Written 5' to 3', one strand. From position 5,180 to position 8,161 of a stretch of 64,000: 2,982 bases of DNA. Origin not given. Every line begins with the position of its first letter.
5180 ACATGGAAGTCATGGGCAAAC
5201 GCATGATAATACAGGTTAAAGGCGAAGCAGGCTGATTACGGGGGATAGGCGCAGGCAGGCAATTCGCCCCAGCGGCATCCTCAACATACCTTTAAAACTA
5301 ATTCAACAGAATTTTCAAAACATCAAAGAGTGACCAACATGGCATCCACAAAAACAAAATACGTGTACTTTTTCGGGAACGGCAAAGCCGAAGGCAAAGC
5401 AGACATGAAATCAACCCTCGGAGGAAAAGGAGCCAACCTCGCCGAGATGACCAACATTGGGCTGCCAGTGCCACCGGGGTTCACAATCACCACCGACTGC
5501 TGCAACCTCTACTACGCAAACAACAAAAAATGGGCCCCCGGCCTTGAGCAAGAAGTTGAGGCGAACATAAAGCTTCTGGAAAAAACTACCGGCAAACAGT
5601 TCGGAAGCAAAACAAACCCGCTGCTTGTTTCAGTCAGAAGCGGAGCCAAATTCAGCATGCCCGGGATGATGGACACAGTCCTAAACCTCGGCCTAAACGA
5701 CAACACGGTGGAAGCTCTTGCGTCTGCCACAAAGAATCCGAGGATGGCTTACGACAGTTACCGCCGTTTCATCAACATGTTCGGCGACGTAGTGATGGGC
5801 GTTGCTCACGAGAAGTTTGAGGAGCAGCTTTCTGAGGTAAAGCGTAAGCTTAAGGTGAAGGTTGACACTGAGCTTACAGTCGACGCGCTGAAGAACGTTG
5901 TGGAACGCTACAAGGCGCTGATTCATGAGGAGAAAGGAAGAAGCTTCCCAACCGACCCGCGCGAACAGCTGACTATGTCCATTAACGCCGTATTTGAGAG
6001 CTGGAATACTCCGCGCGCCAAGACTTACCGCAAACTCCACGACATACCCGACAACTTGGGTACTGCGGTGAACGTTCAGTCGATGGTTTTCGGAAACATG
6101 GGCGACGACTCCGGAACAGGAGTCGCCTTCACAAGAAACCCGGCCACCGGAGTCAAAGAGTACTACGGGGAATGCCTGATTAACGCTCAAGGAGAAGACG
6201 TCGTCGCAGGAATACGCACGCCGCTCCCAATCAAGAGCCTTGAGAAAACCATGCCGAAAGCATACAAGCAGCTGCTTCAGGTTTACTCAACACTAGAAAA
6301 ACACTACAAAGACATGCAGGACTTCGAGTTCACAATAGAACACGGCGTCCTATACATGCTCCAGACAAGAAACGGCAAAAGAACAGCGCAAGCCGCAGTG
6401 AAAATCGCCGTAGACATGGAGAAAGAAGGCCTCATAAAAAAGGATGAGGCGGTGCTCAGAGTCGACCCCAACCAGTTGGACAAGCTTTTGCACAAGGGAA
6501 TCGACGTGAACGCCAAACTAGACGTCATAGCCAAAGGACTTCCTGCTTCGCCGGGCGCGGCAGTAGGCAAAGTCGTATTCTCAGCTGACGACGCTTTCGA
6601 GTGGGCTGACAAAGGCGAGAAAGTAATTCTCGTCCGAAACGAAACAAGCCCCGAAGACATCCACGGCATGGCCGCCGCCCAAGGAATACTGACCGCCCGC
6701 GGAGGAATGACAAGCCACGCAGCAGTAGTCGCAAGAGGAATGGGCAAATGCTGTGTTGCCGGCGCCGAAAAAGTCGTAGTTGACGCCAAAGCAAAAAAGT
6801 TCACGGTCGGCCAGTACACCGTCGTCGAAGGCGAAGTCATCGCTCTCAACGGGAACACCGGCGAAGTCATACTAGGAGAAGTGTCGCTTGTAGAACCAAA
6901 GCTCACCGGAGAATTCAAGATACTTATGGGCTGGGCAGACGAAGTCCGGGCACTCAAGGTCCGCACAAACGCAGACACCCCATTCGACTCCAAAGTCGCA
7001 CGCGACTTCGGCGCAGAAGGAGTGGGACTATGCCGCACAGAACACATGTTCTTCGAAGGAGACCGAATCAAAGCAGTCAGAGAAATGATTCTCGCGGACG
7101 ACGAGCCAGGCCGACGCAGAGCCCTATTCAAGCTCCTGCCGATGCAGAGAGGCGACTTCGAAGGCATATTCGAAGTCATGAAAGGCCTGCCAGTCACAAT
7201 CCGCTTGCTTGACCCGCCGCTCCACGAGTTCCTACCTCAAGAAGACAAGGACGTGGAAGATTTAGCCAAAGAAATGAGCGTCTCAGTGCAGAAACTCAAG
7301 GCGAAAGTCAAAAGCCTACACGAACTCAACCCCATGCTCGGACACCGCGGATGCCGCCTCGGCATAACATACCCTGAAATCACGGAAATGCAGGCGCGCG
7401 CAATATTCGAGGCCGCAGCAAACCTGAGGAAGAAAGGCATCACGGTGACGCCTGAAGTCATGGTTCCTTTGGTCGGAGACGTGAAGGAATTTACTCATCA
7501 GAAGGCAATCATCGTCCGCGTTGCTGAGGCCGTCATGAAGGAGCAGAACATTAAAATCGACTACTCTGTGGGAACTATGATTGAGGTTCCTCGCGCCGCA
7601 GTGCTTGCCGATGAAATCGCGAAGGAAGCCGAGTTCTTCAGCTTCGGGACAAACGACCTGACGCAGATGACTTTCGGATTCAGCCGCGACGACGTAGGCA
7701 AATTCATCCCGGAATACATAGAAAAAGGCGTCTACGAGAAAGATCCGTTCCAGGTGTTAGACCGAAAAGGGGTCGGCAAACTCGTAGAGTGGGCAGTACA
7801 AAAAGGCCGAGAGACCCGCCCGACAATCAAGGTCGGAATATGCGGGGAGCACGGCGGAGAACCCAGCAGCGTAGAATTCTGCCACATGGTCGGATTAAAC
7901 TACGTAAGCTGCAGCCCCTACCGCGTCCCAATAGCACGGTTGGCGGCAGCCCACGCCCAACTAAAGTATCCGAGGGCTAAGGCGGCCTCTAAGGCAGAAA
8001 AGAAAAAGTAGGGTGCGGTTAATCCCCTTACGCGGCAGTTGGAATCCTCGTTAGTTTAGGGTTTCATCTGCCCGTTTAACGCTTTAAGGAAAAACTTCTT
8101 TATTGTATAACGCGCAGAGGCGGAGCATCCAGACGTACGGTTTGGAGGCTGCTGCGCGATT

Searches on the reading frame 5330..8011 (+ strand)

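Call 43: search_protein_families(library=pfam, proteins=[window:5330-8011:+], max_evalue=0.01)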
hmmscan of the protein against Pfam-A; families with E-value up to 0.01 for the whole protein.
window:5330-8011:+ (893 aa): 3 families
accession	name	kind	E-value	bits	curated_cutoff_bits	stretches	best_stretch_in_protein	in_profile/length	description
PF02896.24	PEP-utilizers_C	-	5.8e-87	292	22.8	1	527-877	5-292/293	PEP-utilising enzyme, PEP-binding domain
PF01326.24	PPDK_N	-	5.1e-56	190.8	27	3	72-298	77-217/328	Pyruvate phosphate dikinase, AMP/ATP-binding domain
PF00391.29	PEP-utilizers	-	5.6e-23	80.8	23.1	1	430-511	3-72/72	PEP-utilising enzyme, mobile domain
